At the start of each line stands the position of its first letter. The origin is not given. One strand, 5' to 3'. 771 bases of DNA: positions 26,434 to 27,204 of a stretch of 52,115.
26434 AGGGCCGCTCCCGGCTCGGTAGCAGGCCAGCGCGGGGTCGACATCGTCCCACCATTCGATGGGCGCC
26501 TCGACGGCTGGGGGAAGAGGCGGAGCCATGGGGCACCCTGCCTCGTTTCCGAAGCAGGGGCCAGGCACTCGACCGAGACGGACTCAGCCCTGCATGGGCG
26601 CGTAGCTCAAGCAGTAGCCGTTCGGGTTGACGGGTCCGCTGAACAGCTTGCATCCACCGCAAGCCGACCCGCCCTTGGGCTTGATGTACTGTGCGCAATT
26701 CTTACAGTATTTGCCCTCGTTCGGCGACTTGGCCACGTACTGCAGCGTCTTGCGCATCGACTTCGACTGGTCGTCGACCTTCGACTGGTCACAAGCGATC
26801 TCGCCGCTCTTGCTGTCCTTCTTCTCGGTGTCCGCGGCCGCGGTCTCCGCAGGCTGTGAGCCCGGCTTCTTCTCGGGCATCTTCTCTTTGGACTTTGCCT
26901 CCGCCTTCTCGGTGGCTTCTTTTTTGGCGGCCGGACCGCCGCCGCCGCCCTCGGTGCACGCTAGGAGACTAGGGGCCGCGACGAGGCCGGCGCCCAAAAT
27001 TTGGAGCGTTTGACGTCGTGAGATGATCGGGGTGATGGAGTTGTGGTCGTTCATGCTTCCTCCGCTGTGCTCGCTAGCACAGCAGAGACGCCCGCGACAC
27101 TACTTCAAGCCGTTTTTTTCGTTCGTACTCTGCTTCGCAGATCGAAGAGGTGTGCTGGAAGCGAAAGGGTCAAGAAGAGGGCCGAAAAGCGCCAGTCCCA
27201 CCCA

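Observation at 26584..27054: Tat-exported, lipid-tethered HiPIP with a ~60-residue flexible linker embedded in the PGC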

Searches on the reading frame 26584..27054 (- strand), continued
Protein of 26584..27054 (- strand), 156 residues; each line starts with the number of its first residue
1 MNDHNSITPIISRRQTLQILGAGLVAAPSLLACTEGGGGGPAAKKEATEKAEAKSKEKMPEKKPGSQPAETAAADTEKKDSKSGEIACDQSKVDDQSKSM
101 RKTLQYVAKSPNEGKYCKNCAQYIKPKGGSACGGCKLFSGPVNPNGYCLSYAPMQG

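Call 47: search_protein_families(library=pfam, proteins=[L018:6829-8409:+, L018:8379-10004:+, L018:10299-12155:-, L018:10361-11218:+, L018:11225-12157:+, L018:12801-14453:+, L022:8494-9789:+, L022:10590-11798:+, L022:11141-12682:+, L022:6506-7936:-], max_evalue=0.0001)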
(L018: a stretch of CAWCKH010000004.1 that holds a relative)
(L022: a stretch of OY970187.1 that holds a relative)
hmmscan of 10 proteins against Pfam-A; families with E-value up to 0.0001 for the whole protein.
L018:6829-8409:+ (526 aa): 0 families

L018:8379-10004:+ (541 aa): 0 families

L018:10299-12155:- (618 aa): 0 families

L018:10361-11218:+ (285 aa): 0 families

L018:11225-12157:+ (310 aa): 0 families

L018:12801-14453:+ (550 aa): 3 families
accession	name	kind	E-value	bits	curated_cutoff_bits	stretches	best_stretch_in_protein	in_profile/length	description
PF02776.23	TPP_enzyme_N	-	8.4e-36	122.8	26.8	1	5-119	2-118/119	Thiamine pyrophosphate enzyme, N-terminal TPP binding domain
PF00205.28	TPP_enzyme_M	-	7.1e-33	113.6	30.4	1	193-320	1-135/137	Thiamine pyrophosphate enzyme, central domain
PF02775.26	TPP_enzyme_C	-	2.3e-32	112.3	21.9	1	385-533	1-151/151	Thiamine pyrophosphate enzyme, C-terminal TPP binding domain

L022:8494-9789:+ (431 aa): 2 families
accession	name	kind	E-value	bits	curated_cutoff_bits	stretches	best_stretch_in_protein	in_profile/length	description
PF01925.25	TauE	-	1.2e-51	176.2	32.6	1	42-280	2-236/237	Sulfite exporter TauE/SafE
PF00581.25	Rhodanese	-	1e-10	42.4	22.2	1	332-419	2-95/102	Rhodanese-like domain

L022:10590-11798:+ (402 aa): 2 families
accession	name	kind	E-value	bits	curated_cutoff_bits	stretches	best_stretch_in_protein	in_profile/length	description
PF04116.19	FA_hydroxylase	-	5.5e-28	98.4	31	1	213-348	3-132/132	Fatty acid hydroxylase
PF00581.25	Rhodanese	-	9.5e-16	58.5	22.2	1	25-104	9-96/102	Rhodanese-like domain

L022:11141-12682:+ (513 aa): 2 families
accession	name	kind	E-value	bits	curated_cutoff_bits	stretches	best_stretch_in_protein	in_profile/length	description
PF14267.11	DUF4357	-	6.3e-19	68.1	38.4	1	442-495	1-54/54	Domain of unknown function (DUF4357)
PF18755.6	RAMA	-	3.1e-05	24.3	35.2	0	463-505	61-104/107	Restriction Enzyme Adenine Methylase Associated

L022:6506-7936:- (476 aa): 0 families

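Call 58: find_encoding_contigs(protein=P0002, flank=10000, max_places=2)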
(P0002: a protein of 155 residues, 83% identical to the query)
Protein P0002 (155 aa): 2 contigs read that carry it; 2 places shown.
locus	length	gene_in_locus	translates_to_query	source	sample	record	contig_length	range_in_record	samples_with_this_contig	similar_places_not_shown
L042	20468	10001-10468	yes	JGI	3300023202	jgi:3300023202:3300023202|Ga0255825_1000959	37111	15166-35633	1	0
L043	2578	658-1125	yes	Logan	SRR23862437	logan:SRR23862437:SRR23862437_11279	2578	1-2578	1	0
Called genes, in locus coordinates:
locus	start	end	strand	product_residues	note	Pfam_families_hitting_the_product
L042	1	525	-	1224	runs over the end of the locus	PF11965:DUF3479, PF02514:CobN-Mg_chel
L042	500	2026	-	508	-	PF00148:Oxidored_nitro, PF08369:PCP_red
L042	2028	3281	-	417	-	PF00148:Oxidored_nitro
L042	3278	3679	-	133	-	PF07284:BCHF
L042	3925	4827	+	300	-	PF02310:B12-binding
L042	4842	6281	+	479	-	PF00989:PAS (faint), PF13188:PAS_8 (faint), PF08448:PAS_4 (weak), PF24820:Diguanyl_cycl_sensor (faint), PF13426:PAS_9 (faint), PF02954:HTH_8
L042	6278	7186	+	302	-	PF01040:UbiA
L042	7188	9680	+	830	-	PF07690:MFS_1, PF03209:PUCC, PF01494:FAD_binding_3 (faint), PF04820:Trp_halogenase (faint), PF05834:Lycopene_cycl (faint), PF07992:Pyr_redox_2 (weak), PF13450:NAD_binding_8 (weak)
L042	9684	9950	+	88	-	-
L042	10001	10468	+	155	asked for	PF01355:HIPIP (weak)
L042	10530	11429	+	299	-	PF00561:Abhydrolase_1, PF12697:Abhydrolase_6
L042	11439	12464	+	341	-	PF00493:MCM (faint), PF07728:AAA_5 (faint), PF13401:AAA_22 (faint), PF01078:Mg_chelatase, PF17863:AAA_lid_2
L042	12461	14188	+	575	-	PF17863:AAA_lid_2, PF00092:VWA, PF13519:VWA_2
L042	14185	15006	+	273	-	PF00561:Abhydrolase_1, PF00975:Thioesterase (weak), PF12146:Hydrolase_4, PF12697:Abhydrolase_6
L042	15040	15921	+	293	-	PF00348:polyprenyl_synt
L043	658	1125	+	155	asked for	PF01355:HIPIP (weak)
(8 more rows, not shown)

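Call 59: find_encoding_contigs(protein=P0008, flank=10000, max_places=1)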
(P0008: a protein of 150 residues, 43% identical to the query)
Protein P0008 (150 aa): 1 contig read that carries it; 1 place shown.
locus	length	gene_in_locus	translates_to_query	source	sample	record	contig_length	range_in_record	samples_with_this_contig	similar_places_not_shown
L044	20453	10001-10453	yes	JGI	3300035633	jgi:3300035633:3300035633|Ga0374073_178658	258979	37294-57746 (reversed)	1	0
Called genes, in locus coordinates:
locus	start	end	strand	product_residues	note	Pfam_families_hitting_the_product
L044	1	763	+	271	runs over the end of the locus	PF02310:B12-binding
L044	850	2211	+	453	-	PF00989:PAS (faint), PF08448:PAS_4 (faint), PF13426:PAS_9 (faint), PF13188:PAS_8 (weak), PF02954:HTH_8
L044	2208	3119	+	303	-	PF01040:UbiA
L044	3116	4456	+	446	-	PF07690:MFS_1, PF03092:BT1 (weak), PF03209:PUCC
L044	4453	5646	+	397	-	PF01266:DAO (weak), PF04820:Trp_halogenase (faint), PF05834:Lycopene_cycl, PF07992:Pyr_redox_2 (weak), PF13450:NAD_binding_8 (weak), PF01494:FAD_binding_3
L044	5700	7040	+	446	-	PF00069:Pkinase, PF07714:PK_Tyr_Ser-Thr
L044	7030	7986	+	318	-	PF12895:ANAPC3 (weak), PF13424:TPR_12 (weak), PF00515:TPR_1 (faint), PF07719:TPR_2 (faint), PF13414:TPR_11 (faint), PF13432:TPR_16, PF14559:TPR_19, PF08308:PEGA (weak), +1 more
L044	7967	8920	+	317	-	-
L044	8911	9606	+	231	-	-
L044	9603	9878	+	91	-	-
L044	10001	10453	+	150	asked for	PF01355:HIPIP (weak)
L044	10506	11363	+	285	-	PF00561:Abhydrolase_1, PF12697:Abhydrolase_6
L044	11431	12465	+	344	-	PF00493:MCM (faint), PF13401:AAA_22 (faint), PF07728:AAA_5 (faint), PF01078:Mg_chelatase, PF17863:AAA_lid_2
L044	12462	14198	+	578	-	PF17863:AAA_lid_2, PF26791:AAPxQ (weak), PF00092:VWA (weak), PF13519:VWA_2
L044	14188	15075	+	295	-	PF00561:Abhydrolase_1, PF12146:Hydrolase_4, PF12697:Abhydrolase_6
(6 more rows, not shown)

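Call 82: find_encoding_contigs(protein=P0016, flank=6000, max_places=1)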
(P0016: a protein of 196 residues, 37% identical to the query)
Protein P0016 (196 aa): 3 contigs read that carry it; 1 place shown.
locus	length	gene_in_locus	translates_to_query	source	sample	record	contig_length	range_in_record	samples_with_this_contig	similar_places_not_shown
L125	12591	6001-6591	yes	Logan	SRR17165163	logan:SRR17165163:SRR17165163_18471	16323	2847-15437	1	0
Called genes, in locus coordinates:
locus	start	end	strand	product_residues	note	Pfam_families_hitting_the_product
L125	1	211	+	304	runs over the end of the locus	PF02607:B12-binding_2 (faint), PF02310:B12-binding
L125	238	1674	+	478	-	PF08448:PAS_4 (faint), PF13426:PAS_9 (faint), PF13188:PAS_8 (weak), PF00989:PAS (weak), PF02954:HTH_8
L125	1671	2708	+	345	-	PF01040:UbiA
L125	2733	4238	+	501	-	PF07690:MFS_1, PF03209:PUCC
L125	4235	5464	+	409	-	PF00890:FAD_binding_2 (faint), PF01266:DAO (weak), PF01494:FAD_binding_3 (weak), PF03486:HI0933_like (faint), PF05834:Lycopene_cycl (faint), PF07992:Pyr_redox_2 (weak), PF12831:FAD_oxidored (weak), PF13450:NAD_binding_8 (weak)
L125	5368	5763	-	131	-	-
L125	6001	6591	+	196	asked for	PF01355:HIPIP (weak)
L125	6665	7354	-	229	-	-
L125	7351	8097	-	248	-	PF02830:V4R (weak)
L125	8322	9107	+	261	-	PF00561:Abhydrolase_1, PF12697:Abhydrolase_6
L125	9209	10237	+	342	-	PF00493:MCM (faint), PF01078:Mg_chelatase (weak), PF07728:AAA_5 (faint), PF13401:AAA_22 (weak), PF01078:Mg_chelatase, PF17863:AAA_lid_2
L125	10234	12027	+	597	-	PF17863:AAA_lid_2, PF00092:VWA (weak), PF13519:VWA_2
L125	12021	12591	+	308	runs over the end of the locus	PF00561:Abhydrolase_1, PF00975:Thioesterase (weak), PF12146:Hydrolase_4, PF12697:Abhydrolase_6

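Call 83: find_encoding_contigs(protein=P0009, flank=6000, max_places=1)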
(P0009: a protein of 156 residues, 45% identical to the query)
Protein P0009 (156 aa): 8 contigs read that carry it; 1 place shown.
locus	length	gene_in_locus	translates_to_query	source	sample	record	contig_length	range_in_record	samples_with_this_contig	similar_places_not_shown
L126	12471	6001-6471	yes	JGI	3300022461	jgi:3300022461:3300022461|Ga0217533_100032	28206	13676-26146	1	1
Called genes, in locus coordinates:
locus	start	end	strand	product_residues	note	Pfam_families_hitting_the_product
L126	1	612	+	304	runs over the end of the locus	PF02310:B12-binding (weak)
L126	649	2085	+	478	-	PF00989:PAS (faint), PF13188:PAS_8 (faint), PF08448:PAS_4 (faint), PF13426:PAS_9 (faint), PF02954:HTH_8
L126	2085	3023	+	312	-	PF01040:UbiA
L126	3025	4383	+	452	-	PF07690:MFS_1, PF03209:PUCC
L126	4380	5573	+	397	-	PF01266:DAO (faint), PF03486:HI0933_like (weak), PF04820:Trp_halogenase (faint), PF05834:Lycopene_cycl (weak), PF07992:Pyr_redox_2 (weak), PF13450:NAD_binding_8, PF01494:FAD_binding_3 (weak)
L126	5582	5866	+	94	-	-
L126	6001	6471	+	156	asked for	PF01355:HIPIP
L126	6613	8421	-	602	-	PF02310:B12-binding, PF04055:Radical_SAM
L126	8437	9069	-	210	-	PF02830:V4R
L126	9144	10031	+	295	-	PF00561:Abhydrolase_1 (weak), PF12697:Abhydrolase_6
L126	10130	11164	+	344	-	PF07728:AAA_5 (faint), PF01078:Mg_chelatase, PF17863:AAA_lid_2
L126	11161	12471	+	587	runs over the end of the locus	PF17863:AAA_lid_2, PF00092:VWA, PF13519:VWA_2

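Call 84: find_encoding_contigs(protein=P0012, flank=6000, max_places=1)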
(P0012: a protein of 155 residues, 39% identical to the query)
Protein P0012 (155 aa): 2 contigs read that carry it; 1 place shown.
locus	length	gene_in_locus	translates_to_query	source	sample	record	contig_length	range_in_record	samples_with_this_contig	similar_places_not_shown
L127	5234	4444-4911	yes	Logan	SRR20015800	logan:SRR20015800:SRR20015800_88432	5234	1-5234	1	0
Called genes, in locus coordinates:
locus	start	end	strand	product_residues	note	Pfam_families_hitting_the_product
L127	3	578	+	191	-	?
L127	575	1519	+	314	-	PF01040:UbiA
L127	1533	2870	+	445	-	PF07690:MFS_1, PF03092:BT1 (faint), PF03209:PUCC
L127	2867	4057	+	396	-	PF01266:DAO (faint), PF04820:Trp_halogenase (faint), PF05834:Lycopene_cycl, PF07992:Pyr_redox_2, PF12831:FAD_oxidored (weak), PF13450:NAD_binding_8 (weak), PF01494:FAD_binding_3 (weak)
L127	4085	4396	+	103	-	-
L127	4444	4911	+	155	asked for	PF01355:HIPIP (faint)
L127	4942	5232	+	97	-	?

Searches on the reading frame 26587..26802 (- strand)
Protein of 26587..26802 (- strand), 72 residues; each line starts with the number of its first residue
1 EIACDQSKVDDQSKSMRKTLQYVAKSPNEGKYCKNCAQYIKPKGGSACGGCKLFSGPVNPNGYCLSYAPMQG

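Call 70: predict_structure(alignment_id=A3)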
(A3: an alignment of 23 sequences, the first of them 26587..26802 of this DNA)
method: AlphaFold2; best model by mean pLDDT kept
length: 72 residues; sequences in the alignment: 23
mean_pLDDT: 87.4   pTM: 0.68
mean pLDDT of the five models: 87.4, 73.8, 58.7, 50.6, 49.7
residues with pLDDT >= 90: 32; 70-90: 37; 50-70: 3; < 50: 0
segments of 3 or more residues with pLDDT < 50: none
pLDDT, mean of each block of 10 residues (from residue 1): 79 90 89 92 85 90 89 74
secondary structure, 60 per line:
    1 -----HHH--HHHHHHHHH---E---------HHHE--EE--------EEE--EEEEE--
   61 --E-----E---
elements in order: H11-19 E49-51 E54-58

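Call 72: fold_search(model_id=the predicted structure, library=pdb)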
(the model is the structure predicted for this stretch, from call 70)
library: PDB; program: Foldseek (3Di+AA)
matches with E <= 10: 25; with E <= 0.001: 8
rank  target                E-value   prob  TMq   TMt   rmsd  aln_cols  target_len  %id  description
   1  3h31                  1.1e-07  1.00  0.85  0.83   1.9        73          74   40  Structure of Rhodothermus marinus HiPIP at 1.0 A resolution (released 2009-12-15)
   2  1isu_A                4.9e-05  1.00  0.70  0.80   2.0        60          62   33  THE THREE-DIMENSIONAL STRUCTURE OF THE HIGH-POTENTIAL IRON-SULFUR PROTEIN ISOLATED FROM THE PURPLE PHOTOTROPHIC BACTER (released 1994-01-31)
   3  1b0y                  3.6e-04  1.00  0.72  0.62   3.9        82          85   22  MUTANT H42Q OF HIPIP FROM CHROMATIUM VINOSUM AT 0.93A (released 1998-12-16)
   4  1js2_A                4.7e-04  1.00  0.73  0.61   4.5        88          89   20  Crystal structure of C77S HiPIP: a serine ligated [4Fe-4S] cluster (released 2002-01-25)
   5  1hlq_C                5.4e-04  1.00  0.64  0.63   4.1        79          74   24  CRYSTAL STRUCTURE OF RHODOFERAX FERMENTANS HIGH POTENTIAL IRON-SULFUR PROTEIN REFINED TO 1.45 A (released 2003-06-03)
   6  1eyt                  6.2e-04  1.00  0.66  0.58   3.3        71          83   25  CRYSTAL STRUCTURE OF HIGH-POTENTIAL IRON-SULFUR PROTEIN FROM THERMOCHROMATIUM TEPIDUM (released 2000-12-13)
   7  3hip_A                7.6e-04  1.00  0.73  0.64   3.7        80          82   21  HIGH-POTENTIAL IRON-SULFUR PROTEIN FROM CHROMATIUM PURPURATUM (released 1998-11-11)
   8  3hip_B                8.2e-04  1.00  0.71  0.64   3.8        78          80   20  HIGH-POTENTIAL IRON-SULFUR PROTEIN FROM CHROMATIUM PURPURATUM (released 1998-11-11)
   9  2hip_A                1.5e-03  1.00  0.61  0.62   2.4        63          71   28  THE MOLECULAR STRUCTURE OF THE HIGH POTENTIAL IRON-SULFUR PROTEIN ISOLATED FROM ECTOTHIORHODOSPIRA HALOPHILA DETERMINE (released 1992-07-15)
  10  1hlq_A                1.7e-03  1.00  0.65  0.63   4.2        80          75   24  CRYSTAL STRUCTURE OF RHODOFERAX FERMENTANS HIGH POTENTIAL IRON-SULFUR PROTEIN REFINED TO 1.45 A (released 2003-06-03)
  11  1hlq_B                2.3e-03  1.00  0.65  0.63   3.7        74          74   23  CRYSTAL STRUCTURE OF RHODOFERAX FERMENTANS HIGH POTENTIAL IRON-SULFUR PROTEIN REFINED TO 1.45 A (released 2003-06-03)
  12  1hpi                  2.4e-03  1.00  0.61  0.62   2.7        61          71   26  MOLECULAR STRUCTURE OF THE OXIDIZED HIGH-POTENTIAL IRON-SULFUR PROTEIN ISOLATED FROM ECTOTHIORHODOSPIRA VACUOLATA (released 1994-04-30)
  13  1hrq                  2.6e-03  1.00  0.72  0.62   3.9        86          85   20  THE THREE-DIMENSIONAL SOLUTION STRUCTURE OF THE REDUCED HIGH-POTENTIAL IRON-SULFUR PROTEIN FROM CHROMATIUM VINOSUM THROU (released 1995-06-03)
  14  1hip                  3.0e-03  1.00  0.71  0.61   4.0        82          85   21  TWO-ANGSTROM CRYSTAL STRUCTURE OF OXIDIZED CHROMATIUM HIGH POTENTIAL IRON PROTEIN (released 1976-11-22)
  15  1pih_MODEL_1_A        3.4e-03  1.00  0.59  0.59   2.4        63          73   28  THE THREE DIMENSIONAL STRUCTURE OF THE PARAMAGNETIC PROTEIN HIPIP I FROM E.HALOPHILA THROUGH NUCLEAR MAGNETIC  (released 1994-12-20)
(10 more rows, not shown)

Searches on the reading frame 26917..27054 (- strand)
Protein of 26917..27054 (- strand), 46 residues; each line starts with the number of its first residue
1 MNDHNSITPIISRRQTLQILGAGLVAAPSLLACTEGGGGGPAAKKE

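Call 75: search_protein_families(library=pfam, proteins=[window:26917-27054:-], max_evalue=10)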
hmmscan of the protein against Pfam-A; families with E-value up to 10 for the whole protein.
seq(46 aa): 1 family
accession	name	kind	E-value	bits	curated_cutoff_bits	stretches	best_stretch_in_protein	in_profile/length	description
PF25471.1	TM_PetC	-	0.6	10.4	37.1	1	9-32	5-28/48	Iron-sulfur subunit PetC transmembrane anchor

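Call 76: search_protein_families(library=ncbifam, proteins=[window:26917-27054:-], max_evalue=10)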
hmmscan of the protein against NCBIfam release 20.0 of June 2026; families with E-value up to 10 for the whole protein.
seq(46 aa): 0 families
